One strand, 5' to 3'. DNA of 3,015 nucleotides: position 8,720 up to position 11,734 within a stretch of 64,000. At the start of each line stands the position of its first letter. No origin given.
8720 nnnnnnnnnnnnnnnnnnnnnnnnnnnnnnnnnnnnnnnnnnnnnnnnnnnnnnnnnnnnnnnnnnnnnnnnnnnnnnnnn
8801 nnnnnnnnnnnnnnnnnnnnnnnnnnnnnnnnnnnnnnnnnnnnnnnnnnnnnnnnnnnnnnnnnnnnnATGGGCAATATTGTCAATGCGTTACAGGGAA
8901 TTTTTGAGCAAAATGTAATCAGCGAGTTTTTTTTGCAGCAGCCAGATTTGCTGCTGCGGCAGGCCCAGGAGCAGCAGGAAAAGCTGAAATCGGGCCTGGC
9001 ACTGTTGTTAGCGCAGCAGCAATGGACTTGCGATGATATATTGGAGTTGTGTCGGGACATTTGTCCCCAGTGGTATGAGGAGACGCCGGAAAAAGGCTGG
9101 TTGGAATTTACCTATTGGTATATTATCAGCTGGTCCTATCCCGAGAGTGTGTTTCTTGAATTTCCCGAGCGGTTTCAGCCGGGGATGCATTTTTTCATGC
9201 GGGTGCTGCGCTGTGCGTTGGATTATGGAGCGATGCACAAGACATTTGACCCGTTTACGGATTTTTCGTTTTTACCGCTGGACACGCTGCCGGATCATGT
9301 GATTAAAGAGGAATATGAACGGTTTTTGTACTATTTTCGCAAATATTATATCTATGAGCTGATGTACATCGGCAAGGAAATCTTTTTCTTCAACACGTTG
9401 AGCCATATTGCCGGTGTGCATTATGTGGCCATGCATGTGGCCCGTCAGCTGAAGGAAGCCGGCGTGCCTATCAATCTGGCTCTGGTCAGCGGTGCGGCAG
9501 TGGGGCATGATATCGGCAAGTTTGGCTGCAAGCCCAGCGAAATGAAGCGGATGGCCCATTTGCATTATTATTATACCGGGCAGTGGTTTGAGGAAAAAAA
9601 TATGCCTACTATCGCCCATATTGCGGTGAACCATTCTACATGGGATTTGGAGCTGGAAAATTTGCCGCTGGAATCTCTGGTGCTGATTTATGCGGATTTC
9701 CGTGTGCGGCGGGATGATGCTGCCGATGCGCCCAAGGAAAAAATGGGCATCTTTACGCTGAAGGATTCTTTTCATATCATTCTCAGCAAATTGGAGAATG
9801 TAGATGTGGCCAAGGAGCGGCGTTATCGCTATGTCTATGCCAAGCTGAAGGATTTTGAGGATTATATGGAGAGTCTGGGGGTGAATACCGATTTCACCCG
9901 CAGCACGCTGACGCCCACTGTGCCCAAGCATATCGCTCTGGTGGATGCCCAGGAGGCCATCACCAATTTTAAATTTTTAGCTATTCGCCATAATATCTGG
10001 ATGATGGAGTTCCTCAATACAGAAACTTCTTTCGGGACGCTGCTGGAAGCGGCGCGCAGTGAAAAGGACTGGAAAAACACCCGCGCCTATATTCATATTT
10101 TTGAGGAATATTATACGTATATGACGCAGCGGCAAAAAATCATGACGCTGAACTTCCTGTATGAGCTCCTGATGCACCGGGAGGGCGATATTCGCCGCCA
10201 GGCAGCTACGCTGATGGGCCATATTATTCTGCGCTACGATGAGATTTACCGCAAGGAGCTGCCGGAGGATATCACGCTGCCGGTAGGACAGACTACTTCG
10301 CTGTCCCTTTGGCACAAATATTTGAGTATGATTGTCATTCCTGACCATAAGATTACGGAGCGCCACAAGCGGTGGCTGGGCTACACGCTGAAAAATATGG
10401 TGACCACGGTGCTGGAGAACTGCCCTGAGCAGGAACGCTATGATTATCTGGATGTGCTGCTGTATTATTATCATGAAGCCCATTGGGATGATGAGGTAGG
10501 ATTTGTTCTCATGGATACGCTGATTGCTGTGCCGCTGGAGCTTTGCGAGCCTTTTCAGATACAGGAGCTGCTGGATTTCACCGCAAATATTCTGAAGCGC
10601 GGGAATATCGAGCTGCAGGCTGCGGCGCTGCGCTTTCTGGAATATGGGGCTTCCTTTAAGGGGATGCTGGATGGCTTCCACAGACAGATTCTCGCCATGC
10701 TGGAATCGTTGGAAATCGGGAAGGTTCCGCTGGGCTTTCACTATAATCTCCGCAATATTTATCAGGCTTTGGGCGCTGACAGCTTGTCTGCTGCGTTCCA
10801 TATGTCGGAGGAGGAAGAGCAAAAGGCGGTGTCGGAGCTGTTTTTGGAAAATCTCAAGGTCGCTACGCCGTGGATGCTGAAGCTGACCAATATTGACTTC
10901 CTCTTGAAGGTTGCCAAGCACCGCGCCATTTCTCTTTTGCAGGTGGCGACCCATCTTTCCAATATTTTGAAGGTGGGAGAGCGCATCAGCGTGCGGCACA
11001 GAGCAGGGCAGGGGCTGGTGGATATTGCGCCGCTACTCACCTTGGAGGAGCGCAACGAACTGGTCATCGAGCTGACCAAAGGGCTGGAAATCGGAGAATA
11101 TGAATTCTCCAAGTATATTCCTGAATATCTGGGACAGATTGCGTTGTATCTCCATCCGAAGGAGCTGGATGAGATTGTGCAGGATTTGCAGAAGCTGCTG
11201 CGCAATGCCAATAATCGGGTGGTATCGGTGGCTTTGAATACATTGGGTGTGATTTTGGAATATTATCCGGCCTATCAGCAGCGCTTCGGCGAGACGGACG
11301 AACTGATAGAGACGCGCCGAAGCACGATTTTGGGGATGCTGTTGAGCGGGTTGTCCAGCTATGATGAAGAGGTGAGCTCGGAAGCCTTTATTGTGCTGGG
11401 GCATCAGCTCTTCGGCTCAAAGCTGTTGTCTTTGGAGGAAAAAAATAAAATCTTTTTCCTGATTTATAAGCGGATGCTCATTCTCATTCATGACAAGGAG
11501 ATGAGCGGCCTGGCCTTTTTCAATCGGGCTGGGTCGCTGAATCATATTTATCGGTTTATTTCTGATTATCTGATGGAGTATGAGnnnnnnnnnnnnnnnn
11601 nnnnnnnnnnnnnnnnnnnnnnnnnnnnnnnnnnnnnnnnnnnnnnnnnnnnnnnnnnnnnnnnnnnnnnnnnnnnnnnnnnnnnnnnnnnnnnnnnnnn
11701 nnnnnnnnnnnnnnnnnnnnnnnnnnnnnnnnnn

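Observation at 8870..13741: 1,623-aa single-polypeptide fusion: HD hydrolase + ~550-aa helical repeats + NadD-like nucleotidyltransferase + GNAT-like segment + PRTase-like domain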

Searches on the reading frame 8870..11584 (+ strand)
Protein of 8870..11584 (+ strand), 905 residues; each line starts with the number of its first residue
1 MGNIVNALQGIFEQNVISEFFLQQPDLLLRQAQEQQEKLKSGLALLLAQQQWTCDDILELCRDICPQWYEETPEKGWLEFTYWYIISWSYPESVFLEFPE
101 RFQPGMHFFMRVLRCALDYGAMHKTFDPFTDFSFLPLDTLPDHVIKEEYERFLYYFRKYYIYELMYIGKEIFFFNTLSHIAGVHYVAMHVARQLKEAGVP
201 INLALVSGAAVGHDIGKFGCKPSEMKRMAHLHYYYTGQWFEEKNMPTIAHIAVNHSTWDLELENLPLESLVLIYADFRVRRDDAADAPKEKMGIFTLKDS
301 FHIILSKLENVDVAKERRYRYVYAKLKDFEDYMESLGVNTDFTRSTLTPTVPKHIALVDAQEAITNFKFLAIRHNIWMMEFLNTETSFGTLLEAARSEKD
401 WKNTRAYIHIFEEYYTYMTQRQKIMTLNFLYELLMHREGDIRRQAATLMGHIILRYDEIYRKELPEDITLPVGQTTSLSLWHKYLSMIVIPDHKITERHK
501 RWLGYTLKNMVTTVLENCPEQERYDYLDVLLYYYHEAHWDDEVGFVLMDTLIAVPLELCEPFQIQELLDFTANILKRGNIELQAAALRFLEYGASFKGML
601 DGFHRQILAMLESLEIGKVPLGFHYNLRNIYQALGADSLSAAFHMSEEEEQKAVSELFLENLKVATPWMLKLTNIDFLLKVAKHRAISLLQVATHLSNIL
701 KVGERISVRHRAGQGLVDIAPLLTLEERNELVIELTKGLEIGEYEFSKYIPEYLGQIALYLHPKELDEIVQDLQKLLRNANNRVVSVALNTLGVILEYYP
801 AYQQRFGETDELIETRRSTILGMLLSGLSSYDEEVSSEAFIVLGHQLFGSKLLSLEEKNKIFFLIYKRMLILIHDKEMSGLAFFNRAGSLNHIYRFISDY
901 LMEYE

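Call 38: predict_structure(alignment_id=A2)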
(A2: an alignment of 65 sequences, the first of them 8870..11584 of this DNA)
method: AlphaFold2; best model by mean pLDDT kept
length: 905 residues; sequences in the alignment: 65
mean_pLDDT: 90.5   pTM: 0.87
mean pLDDT of the five models: 90.5, 90.2, 89.0, 88.1, 88.1
residues with pLDDT >= 90: 601; 70-90: 282; 50-70: 21; < 50: 1
segments of 3 or more residues with pLDDT < 50: none
pLDDT, mean of each block of 10 residues (from residue 1): 85 86 79 87 89 94 93 94 94 90 93 94 92 94 92 96 95 91 98 96 96 93 85 90 91 75 85 95 76 93 81 83 93 97 93 90 95 91 82 89 87 85 94 91 95 80 68 80 95 89 90 93 93 88 92 93 95 92 93 90 93 88 89 90 84 88 88 91 86 94 85 95 95 93 79 97 96 96 93 97 91 95 97 92 95 96 95 89 90 94 91
secondary structure, 60 per line:
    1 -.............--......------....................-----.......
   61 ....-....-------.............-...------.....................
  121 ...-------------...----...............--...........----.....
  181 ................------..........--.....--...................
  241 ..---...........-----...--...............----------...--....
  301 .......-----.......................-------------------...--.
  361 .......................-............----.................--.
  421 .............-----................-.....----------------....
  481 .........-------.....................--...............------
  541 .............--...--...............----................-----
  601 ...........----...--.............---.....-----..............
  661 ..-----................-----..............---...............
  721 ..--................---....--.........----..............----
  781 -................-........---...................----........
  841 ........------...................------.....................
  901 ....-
elements in order (helices of 4 or more, strands of 3 or more residues): H2-14 H17-22 H29-48 H54-64 H66-69 H77-89 H100-123 H144-158 H161-171 H176-196 H203-212 H215-219 H222-242 H246-256 H267-278 E279-281 E292-294 H297-307 H313-335 H360-383 H385-396 H401-417 H420-433 H439-454 H456-460 H477-489 H497-517 H520-534 H541-553 H561-575 H580-595 H601-611 H621-633 H637-641 H647-662 H668-683 H689-702 H706-722 H725-740 H744-747 H750-758 H763-776 H782-797 H799-806 H810-828 H833-848 H855-873 H880-904
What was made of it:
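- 9947..11584 (+): HEAT/ARM-type alpha-solenoid (aa ~360-905). AlphaFold pLDDT 90.5, all helix (call 38).
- On HEAT/ARM alpha-solenoids: The model is all-helical with pLDDT 90.5 (call 38).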

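Call 40: fold_search(model_id=the predicted structure, library=pdb)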
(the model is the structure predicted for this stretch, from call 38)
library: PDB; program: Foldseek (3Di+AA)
matches with E <= 10: 1460; with E <= 0.001: 129
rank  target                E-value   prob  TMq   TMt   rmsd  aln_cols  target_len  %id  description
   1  4rv1_A                9.6e-06  1.00  0.17  0.29  16.7       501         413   17  Crystal Structure of Engineered Protein. Northeast Structural Genomics Consortium (NESG) Target OR497. (released 2014-12-10)
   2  8uwb_D                1.0e-05  1.00  0.21  0.30  20.6       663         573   11  Crystal structure of PP2A PPP2R1A-PPP2CA-PPP2R5E phosphatase. (released 2024-04-17)
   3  7q4o_A                1.1e-05  1.00  0.25  0.27  26.8       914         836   12  Substrate-bound A-like U2 snRNP (released 2022-03-30)
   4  4rv1_B                1.5e-05  1.00  0.17  0.29  16.4       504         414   17  Crystal Structure of Engineered Protein. Northeast Structural Genomics Consortium (NESG) Target OR497. (released 2014-12-10)
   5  8twe_A                1.5e-05  1.00  0.25  0.48  11.2       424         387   15  Cryo-EM structure of the PP2A:B55-FAM122A complex, B55 body (released 2023-11-01)
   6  8u89_A                1.6e-05  1.00  0.20  0.28  20.3       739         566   12  The structure of the PP2A-B56Delta holoenzyme mutant - E197K (released 2024-01-10)
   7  7evn_C                2.3e-05  1.00  0.23  0.25  27.7       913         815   13  The cryo-EM structure of the DDX42-SF3b complex (released 2022-08-03)
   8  2pf4_C                2.6e-05  1.00  0.19  0.27  19.7       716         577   12  Crystal structure of the full-length simian virus 40 small t antigen complexed with the protein phosphatase 2A Aalpha  (released 2007-08-07)
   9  5w0w_G                2.7e-05  1.00  0.22  0.32  20.8       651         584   12  Crystal structure of Protein Phosphatase 2A bound to TIPRL (released 2018-01-17)
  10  4rv1_C                2.8e-05  1.00  0.18  0.30  16.2       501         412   16  Crystal Structure of Engineered Protein. Northeast Structural Genomics Consortium (NESG) Target OR497. (released 2014-12-10)
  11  7abh_u                2.9e-05  1.00  0.27  0.26  26.3       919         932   12  Human pre-Bact-2 spliceosome (SF3b/U2 snRNP portion) (released 2020-12-09)
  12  2iae_A                3.8e-05  1.00  0.22  0.30  20.1       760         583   10  Crystal structure of a protein phosphatase 2A (PP2A) holoenzyme. (released 2006-12-26)
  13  6iur_E                4.0e-05  1.00  0.20  0.28  22.5       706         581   12  A phosphatase complex STRN3-PP2Aa (released 2019-12-04)
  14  2npp_A                4.3e-05  1.00  0.21  0.30  20.1       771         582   12  Structure of the Protein Phosphatase 2A Holoenzyme (released 2006-12-12)
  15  9k1y_C                5.5e-05  1.00  0.25  0.27  24.7       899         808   11  Structure of the SF3B core, harboring the R625H mutation in SF3B1, in complex with intron-U2 snRNA (released 2025-09-03)
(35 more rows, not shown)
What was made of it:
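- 9947..11584 (+): Foldseek finds PP2A A subunit, importins, SF3B1 and CAND1 at E ~1e-5 (call 40).
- On HEAT/ARM alpha-solenoids: Foldseek top hits are PP2A-A, importins, SF3B1, CAND1 and designed ARM proteins (call 40).
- Closest known: HEAT-repeat scaffolds such as the PP2A A subunit and importin-beta. Same: Best fold matches for aa ~360-905 (call 40).
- Checked: Foldseek finds PP2A-A, importin and SF3B1 HEAT solenoids (calls 38, 40).
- Solenoid (calls 38, 40). The closest fold matches of the solenoid are scaffolding subunits such as PP2A-A (call 40). A long protein-binding solenoid is present (call 40).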
